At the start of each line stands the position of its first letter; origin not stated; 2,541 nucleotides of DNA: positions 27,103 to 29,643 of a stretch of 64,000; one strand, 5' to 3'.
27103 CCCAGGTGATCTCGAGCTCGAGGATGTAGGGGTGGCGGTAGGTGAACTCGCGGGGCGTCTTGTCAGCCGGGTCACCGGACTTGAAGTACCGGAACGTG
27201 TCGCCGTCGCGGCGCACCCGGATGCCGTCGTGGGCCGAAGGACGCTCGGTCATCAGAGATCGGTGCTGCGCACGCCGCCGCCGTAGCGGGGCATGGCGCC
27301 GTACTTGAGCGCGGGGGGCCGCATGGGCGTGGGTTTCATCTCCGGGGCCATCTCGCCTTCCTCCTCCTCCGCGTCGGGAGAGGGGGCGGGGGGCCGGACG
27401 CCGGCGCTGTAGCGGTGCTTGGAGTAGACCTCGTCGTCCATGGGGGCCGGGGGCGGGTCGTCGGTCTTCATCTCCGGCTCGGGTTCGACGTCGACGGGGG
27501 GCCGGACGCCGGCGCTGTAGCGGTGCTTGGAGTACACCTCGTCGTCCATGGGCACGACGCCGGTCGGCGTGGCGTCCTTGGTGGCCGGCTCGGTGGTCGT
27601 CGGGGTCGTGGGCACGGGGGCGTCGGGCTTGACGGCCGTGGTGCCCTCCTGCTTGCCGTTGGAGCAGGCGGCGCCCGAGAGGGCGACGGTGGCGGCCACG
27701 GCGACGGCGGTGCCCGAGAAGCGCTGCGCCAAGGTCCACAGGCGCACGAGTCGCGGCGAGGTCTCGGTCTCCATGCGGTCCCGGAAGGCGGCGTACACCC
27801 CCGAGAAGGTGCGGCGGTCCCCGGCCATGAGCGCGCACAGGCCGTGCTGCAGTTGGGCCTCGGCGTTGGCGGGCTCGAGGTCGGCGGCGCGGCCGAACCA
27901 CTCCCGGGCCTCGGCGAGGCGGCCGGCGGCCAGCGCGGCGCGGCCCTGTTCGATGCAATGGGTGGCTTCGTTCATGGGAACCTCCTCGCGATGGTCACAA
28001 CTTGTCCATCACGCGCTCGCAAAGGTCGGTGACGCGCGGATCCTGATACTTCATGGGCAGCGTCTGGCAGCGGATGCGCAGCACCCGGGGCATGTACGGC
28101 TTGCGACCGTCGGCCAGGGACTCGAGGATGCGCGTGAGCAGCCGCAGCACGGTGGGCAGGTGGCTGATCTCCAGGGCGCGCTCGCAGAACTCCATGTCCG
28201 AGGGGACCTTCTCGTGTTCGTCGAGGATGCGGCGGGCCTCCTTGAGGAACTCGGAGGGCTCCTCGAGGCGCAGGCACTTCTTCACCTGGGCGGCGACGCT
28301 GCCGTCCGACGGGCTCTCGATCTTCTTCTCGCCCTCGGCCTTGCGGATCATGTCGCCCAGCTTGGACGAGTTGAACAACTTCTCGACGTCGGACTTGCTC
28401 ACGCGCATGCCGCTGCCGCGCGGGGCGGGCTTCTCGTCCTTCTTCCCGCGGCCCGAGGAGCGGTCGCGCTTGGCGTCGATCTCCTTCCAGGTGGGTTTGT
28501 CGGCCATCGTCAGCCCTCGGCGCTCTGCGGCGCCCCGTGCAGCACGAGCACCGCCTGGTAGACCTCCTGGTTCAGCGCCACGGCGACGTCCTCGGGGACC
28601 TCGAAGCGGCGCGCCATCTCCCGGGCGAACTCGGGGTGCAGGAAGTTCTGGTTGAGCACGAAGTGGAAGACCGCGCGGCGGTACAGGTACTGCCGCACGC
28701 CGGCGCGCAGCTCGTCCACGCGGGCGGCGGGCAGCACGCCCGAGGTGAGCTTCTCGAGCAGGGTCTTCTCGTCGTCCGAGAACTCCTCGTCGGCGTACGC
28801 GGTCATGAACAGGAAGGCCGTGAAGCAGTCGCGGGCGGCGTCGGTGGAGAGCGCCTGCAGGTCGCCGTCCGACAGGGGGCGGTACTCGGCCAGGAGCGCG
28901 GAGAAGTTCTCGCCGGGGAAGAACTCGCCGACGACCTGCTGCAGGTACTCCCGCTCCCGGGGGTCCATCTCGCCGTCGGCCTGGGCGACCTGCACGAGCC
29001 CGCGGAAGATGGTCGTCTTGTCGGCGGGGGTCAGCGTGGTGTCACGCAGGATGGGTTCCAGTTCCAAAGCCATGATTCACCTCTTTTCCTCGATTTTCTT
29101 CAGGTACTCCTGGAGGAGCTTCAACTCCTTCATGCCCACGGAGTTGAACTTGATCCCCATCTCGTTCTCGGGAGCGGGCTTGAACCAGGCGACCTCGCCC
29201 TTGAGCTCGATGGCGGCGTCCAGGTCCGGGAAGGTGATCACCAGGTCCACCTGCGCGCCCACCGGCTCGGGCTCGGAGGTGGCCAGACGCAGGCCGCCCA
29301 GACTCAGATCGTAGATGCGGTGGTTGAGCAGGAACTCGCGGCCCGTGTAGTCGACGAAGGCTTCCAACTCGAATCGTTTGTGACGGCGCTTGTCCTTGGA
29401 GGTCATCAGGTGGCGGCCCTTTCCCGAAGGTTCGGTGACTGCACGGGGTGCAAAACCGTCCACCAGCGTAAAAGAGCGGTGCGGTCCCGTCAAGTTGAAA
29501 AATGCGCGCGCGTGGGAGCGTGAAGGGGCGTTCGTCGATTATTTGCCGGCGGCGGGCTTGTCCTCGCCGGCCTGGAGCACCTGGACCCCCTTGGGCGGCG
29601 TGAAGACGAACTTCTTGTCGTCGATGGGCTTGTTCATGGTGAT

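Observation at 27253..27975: Near-identical tandem peptide repeats (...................) maintained at the DNA level inside a membrane-anchored TPR protein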

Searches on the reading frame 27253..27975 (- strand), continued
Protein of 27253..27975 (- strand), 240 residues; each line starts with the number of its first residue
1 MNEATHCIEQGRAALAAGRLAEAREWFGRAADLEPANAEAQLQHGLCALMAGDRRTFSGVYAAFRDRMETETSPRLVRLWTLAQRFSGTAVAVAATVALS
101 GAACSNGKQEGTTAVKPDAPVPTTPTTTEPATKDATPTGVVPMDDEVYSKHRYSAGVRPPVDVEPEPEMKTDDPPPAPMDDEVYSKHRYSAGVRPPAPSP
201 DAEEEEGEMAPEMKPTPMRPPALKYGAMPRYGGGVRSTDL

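Call 59: find_encoding_contigs(protein=P0142, flank=5000, max_places=1)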
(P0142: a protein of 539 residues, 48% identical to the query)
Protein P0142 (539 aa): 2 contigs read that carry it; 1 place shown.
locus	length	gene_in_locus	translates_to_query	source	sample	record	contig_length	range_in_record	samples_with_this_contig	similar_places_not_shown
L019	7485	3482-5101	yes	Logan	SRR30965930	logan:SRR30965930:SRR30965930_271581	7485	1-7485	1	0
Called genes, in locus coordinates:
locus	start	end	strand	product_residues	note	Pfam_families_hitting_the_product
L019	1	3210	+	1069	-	?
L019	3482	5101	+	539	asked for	-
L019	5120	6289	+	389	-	PF04055:Radical_SAM, PF13186:SPASM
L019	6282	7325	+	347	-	PF04055:Radical_SAM, PF13186:SPASM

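Call 61: list_cluster_members(proteins=[P0001, P0145, P0155])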
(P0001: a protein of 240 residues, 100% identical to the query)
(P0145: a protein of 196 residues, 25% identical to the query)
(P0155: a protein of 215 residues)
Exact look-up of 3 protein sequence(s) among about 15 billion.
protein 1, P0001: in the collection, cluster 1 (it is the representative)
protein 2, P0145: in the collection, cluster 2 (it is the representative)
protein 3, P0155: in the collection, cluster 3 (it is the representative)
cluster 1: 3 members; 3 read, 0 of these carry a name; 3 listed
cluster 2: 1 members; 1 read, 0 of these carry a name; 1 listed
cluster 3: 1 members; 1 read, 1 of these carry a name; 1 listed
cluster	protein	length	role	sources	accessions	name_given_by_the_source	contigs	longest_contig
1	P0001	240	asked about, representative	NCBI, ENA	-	-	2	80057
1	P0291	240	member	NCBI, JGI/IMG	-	-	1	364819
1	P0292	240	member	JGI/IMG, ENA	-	-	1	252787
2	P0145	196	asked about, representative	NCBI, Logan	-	-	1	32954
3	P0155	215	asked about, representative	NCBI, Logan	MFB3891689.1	MAG: hypothetical protein ACE15C_06670 [Phycisphaerae bacterium]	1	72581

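Call 71: search_protein_families(library=ncbifam, proteins=[P0153, P0144], max_evalue=10)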
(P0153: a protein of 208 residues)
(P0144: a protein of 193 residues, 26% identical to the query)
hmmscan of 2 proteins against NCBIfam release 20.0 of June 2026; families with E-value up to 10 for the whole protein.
P0153 (208 aa): 0 families

P0144 (193 aa): 3 families
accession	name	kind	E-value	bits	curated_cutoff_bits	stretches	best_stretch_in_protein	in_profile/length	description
TIGR02917.1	PEP_TPR_lipo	equivalog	0.0056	14.6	312.2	1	11-59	370-419/899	XrtA/PEP-CTERM system TPR-repeat protein PrsT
NF052304.1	CdsG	equivalog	0.03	14.5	170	1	21-74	59-115/133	CdsG family type III secretion system protein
NF040959.1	MamA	equivalog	0.033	13.6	200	1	11-71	44-104/204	magnetosome protein MamA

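Call 72: search_protein_families(library=padloc, proteins=[window:27253-27975:-], max_evalue=0.01)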
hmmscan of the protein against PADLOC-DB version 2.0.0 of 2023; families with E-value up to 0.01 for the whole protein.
window:27253-27975:- (240 aa): 0 families

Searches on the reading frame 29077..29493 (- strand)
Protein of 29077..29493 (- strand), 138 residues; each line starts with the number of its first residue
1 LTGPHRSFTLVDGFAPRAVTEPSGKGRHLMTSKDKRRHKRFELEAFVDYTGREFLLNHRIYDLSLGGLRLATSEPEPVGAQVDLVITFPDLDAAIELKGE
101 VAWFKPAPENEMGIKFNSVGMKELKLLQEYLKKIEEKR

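Call 33: search_protein_families(library=pfam, proteins=[window:29077-29493:-], max_evalue=0.01)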
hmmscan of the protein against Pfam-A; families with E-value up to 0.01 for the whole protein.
window:29077-29493:- (138 aa): 1 family
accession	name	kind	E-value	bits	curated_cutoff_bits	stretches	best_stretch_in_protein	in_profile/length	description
PF07238.19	PilZ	-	9.8e-16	58.4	22.5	1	34-132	1-101/102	PilZ domain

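Call 72: search_protein_families(library=padloc, proteins=[window:29077-29493:-], max_evalue=0.01)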
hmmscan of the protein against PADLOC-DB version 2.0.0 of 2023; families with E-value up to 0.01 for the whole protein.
window:29077-29493:- (138 aa): 0 families
